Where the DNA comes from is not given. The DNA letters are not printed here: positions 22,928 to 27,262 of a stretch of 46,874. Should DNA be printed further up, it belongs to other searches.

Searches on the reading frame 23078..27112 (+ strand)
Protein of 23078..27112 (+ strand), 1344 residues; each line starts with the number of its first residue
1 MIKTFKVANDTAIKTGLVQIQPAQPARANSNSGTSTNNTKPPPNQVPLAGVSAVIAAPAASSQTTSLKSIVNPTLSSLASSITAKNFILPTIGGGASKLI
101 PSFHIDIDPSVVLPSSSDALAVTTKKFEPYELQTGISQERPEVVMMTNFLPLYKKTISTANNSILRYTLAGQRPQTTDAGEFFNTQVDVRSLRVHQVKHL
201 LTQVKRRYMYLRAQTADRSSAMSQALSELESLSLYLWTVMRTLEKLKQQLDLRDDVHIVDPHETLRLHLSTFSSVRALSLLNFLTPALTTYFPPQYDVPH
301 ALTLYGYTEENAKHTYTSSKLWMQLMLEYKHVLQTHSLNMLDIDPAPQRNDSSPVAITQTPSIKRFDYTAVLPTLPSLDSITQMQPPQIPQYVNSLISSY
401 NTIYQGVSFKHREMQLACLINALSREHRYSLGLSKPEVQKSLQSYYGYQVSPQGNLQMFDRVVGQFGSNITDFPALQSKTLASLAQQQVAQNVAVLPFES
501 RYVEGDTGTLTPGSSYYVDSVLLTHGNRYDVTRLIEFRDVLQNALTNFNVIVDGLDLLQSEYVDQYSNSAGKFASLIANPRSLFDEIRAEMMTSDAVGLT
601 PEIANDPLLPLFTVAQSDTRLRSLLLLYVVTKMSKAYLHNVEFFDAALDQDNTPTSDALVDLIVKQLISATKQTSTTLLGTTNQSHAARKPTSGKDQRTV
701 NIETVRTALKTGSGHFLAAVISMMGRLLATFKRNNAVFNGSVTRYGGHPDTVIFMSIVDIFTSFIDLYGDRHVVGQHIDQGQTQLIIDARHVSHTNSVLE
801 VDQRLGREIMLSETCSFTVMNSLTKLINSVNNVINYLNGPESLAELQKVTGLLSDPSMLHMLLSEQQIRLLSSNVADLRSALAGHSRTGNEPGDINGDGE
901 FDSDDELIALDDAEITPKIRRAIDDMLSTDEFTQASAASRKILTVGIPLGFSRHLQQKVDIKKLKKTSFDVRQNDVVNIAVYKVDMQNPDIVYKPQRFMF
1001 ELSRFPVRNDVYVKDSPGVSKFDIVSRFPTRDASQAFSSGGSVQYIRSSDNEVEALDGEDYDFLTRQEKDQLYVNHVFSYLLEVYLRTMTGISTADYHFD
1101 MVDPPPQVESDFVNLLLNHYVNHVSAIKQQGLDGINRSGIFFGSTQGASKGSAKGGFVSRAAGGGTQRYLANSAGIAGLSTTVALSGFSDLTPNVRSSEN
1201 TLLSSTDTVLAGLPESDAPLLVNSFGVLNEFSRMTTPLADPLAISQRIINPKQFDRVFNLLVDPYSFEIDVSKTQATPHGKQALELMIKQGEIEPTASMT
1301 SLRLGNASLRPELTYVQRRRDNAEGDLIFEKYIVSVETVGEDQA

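Call 9: search_protein_families(library=phrogs, proteins=[window:23078-27112:+], max_evalue=0.001)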
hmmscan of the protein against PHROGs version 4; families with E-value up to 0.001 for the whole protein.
window:23078-27112:+ (1344 aa): 0 families

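Call 38: search_protein_families(library=pfam, proteins=[window:23078-27112:+], max_evalue=0.01)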
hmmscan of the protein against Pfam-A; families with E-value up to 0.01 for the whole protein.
window:23078-27112:+ (1344 aa): 0 families

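Call 69: search_protein_families(library=ncbifam, proteins=[window:23078-27112:+], max_evalue=0.01)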
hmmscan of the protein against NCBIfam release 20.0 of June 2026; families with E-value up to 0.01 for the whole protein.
window:23078-27112:+ (1344 aa): 1 family
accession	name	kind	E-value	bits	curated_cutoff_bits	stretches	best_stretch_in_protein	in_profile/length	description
TIGR03007.1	pepcterm_ChnLen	equivalog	0.0059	14.9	278.85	0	168-254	151-238/498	XrtA system polysaccharide chain length determinant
